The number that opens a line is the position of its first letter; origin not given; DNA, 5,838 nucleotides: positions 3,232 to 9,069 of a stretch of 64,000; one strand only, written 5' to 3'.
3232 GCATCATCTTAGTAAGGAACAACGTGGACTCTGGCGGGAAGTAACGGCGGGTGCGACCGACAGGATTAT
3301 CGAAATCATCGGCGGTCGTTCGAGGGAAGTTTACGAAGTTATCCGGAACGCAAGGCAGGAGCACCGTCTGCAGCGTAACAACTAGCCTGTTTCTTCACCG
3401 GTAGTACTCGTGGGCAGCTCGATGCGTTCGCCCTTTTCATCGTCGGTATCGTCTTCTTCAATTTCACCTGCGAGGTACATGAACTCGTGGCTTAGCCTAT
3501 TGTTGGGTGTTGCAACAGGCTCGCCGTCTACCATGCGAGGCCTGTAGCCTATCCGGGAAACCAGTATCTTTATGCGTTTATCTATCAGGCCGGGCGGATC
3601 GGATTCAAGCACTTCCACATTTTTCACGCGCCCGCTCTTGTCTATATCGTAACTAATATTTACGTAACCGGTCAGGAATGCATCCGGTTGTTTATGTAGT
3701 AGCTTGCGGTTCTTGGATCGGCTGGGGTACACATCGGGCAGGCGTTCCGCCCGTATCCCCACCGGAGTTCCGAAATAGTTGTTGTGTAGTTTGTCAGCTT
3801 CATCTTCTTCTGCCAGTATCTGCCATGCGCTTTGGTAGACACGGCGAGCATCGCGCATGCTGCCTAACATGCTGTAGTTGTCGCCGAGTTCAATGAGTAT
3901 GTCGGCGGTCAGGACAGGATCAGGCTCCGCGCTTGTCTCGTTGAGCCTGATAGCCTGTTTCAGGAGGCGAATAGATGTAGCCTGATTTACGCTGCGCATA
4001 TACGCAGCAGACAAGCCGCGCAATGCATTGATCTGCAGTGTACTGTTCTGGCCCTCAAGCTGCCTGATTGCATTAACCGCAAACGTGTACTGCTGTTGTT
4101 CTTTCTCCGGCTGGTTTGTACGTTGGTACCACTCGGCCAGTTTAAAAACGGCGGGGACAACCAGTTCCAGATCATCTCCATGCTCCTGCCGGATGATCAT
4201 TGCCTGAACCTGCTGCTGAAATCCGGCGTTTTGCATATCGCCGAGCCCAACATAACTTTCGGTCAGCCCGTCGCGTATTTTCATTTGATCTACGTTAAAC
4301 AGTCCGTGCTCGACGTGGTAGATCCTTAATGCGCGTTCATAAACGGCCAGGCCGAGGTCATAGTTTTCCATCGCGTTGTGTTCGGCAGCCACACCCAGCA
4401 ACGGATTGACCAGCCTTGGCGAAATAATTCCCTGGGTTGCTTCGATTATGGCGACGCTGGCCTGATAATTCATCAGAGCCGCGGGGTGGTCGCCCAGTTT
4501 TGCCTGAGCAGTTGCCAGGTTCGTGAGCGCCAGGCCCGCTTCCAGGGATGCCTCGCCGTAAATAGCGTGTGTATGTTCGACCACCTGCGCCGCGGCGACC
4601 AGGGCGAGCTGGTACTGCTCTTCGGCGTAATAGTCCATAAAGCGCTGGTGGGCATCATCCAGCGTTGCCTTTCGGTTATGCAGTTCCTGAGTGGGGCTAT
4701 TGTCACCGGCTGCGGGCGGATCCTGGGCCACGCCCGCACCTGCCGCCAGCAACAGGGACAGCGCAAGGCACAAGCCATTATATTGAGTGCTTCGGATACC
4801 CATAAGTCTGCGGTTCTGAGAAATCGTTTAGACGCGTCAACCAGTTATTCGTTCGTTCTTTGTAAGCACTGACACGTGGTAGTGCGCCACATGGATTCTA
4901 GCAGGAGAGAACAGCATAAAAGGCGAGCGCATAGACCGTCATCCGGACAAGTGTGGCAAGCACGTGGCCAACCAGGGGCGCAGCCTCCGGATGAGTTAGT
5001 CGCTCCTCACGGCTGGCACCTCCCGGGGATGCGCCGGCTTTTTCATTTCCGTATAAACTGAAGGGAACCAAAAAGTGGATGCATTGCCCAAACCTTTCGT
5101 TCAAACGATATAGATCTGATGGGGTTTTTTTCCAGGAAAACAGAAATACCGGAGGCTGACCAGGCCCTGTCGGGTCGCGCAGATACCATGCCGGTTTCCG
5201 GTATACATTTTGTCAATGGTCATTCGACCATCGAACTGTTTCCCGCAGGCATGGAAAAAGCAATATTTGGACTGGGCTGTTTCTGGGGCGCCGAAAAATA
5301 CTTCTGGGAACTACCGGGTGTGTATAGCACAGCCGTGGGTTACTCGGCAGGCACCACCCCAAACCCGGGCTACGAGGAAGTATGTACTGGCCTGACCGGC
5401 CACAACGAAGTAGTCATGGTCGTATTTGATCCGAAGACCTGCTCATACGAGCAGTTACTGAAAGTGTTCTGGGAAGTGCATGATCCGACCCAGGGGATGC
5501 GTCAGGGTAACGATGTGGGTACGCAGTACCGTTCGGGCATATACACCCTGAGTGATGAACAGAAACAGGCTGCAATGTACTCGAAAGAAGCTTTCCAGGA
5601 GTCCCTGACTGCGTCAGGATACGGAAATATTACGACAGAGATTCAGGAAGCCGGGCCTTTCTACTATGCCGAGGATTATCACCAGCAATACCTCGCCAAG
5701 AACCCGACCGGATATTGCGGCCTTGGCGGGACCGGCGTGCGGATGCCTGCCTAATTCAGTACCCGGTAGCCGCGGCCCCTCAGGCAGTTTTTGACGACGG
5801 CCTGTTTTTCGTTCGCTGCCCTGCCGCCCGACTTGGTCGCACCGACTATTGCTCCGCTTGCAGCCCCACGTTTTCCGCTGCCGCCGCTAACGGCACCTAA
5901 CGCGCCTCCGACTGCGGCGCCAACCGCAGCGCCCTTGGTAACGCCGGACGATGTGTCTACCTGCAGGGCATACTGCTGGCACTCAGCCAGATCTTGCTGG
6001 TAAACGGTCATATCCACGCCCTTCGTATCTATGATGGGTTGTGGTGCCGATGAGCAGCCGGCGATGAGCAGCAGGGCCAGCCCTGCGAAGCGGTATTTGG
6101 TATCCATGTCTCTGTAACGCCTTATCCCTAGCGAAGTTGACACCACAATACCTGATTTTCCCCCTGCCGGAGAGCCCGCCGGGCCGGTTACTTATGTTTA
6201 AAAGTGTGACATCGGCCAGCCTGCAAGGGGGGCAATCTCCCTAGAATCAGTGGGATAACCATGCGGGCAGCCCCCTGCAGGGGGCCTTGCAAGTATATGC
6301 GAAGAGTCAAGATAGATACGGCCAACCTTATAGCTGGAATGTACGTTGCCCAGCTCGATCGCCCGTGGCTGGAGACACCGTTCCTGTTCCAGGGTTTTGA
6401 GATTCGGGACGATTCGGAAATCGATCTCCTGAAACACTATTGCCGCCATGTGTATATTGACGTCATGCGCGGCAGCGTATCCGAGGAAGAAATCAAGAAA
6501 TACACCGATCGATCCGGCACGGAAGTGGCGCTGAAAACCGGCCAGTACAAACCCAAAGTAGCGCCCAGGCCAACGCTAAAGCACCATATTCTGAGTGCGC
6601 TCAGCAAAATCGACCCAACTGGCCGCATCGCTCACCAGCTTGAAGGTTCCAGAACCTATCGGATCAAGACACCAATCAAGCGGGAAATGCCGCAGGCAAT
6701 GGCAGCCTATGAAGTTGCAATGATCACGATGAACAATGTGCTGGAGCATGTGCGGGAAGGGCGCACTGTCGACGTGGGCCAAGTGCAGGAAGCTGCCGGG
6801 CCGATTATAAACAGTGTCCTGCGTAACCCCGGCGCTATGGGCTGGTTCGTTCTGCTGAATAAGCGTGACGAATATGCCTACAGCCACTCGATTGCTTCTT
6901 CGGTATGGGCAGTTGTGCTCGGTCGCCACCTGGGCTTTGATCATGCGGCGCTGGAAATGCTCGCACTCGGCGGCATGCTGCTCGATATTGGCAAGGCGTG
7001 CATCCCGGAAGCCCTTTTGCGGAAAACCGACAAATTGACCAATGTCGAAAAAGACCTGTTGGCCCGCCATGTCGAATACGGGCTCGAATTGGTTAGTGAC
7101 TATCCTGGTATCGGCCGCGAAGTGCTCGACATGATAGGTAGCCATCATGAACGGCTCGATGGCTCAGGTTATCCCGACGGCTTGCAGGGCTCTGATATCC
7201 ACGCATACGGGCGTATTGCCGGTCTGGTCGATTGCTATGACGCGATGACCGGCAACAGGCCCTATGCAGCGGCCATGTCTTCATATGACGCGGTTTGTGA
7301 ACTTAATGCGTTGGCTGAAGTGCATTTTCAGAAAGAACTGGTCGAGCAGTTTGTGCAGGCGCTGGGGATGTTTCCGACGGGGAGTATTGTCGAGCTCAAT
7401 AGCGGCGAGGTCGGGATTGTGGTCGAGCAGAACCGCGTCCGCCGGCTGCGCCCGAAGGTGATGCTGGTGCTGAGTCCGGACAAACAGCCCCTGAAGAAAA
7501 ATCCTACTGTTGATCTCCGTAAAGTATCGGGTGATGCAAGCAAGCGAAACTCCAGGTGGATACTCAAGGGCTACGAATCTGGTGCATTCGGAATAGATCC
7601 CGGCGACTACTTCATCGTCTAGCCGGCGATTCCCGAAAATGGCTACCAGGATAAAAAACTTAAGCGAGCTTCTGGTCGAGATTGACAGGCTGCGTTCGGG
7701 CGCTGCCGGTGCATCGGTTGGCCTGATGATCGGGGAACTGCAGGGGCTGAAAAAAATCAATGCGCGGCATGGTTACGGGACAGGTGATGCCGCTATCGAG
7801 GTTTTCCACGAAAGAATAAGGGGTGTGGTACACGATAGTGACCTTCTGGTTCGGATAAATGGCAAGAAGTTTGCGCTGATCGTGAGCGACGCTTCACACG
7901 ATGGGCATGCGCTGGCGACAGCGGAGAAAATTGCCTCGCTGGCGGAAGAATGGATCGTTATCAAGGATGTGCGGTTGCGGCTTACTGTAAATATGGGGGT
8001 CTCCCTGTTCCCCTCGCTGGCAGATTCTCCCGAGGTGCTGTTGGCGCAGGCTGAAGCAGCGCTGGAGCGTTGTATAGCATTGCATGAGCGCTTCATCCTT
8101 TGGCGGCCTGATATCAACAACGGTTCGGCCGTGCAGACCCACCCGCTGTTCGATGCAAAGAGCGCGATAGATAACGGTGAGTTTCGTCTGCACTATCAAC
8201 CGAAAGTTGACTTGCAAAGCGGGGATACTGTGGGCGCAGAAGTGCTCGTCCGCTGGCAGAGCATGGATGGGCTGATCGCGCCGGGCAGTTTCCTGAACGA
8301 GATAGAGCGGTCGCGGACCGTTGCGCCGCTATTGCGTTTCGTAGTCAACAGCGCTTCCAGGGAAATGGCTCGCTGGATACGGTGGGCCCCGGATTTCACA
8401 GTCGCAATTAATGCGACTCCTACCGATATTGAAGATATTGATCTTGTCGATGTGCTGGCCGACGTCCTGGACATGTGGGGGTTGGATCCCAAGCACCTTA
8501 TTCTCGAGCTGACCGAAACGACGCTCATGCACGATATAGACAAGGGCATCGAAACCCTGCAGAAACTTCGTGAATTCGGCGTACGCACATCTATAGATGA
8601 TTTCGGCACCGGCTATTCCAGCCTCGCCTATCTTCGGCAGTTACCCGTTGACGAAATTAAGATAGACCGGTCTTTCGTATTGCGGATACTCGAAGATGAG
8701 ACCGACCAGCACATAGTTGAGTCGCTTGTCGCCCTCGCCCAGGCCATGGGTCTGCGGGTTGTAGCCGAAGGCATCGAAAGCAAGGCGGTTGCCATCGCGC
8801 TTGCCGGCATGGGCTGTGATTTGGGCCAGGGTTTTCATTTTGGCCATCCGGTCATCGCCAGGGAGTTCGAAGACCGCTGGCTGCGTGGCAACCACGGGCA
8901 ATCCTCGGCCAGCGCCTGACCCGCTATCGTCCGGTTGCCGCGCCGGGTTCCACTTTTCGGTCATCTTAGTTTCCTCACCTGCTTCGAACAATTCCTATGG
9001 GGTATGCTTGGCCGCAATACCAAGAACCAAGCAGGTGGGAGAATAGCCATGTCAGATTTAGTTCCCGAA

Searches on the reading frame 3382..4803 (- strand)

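Call 49: search_protein_families(library=pfam, proteins=[window:3382-4803:-], max_evalue=0.0001)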
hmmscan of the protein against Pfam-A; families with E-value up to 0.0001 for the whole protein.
window:3382-4803:- (473 aa): 4 families
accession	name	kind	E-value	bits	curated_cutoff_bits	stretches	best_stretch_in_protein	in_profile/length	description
PF13424.12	TPR_12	-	2.6e-18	66.4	30.1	1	57-121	12-76/77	Tetratricopeptide repeat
PF03544.19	TonB_C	-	5.8e-07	30.3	24.6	1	378-432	15-69/79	Gram-negative bacterial TonB protein C-terminal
PF24885.1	TPR_NPHP3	-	5.6e-06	26.4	100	0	244-331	83-172/239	Nephrocystin-3 TPR domain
PF07719.23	TPR_2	-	4.9e-05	23.6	27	0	300-326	1-27/34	Tetratricopeptide repeat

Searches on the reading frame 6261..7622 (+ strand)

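Call 49: search_protein_families(library=pfam, proteins=[window:6261-7622:+], max_evalue=0.0001)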
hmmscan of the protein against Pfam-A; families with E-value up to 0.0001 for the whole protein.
window:6261-7622:+ (453 aa): 3 families
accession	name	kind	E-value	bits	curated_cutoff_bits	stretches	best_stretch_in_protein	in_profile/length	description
PF13487.12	HD_5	-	5.1e-31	108.1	27.2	1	198-358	6-168/170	HD domain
PF11871.13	DUF3391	-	6e-25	88.8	27.8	1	16-174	2-135/136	Domain of unknown function (DUF3391)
PF01966.28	HD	-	4.1e-10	40.4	22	1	207-329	2-116/116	HD domain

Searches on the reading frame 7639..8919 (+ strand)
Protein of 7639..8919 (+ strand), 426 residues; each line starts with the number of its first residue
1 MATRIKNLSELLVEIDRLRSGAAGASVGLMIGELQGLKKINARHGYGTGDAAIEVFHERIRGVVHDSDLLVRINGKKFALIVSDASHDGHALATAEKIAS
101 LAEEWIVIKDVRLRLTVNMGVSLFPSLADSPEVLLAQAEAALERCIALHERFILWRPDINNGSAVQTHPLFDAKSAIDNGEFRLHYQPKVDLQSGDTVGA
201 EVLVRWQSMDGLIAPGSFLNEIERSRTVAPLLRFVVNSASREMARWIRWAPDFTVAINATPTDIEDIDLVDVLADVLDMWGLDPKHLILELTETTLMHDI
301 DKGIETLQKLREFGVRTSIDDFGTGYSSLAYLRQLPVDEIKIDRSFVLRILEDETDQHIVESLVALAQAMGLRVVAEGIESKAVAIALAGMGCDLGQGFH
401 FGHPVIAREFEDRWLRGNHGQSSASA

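Call 49: search_protein_families(library=pfam, proteins=[window:7639-8919:+], max_evalue=0.0001)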
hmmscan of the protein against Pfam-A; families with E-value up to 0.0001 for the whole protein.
window:7639-8919:+ (426 aa): 2 families
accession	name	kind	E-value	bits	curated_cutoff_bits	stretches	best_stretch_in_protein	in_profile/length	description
PF00563.25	EAL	-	4.7e-65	219.7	31.3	1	174-404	5-236/236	EAL domain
PF00990.26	GGDEF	-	3.7e-18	66.3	23.8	1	3-144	7-153/161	Diguanylate cyclase, GGDEF domain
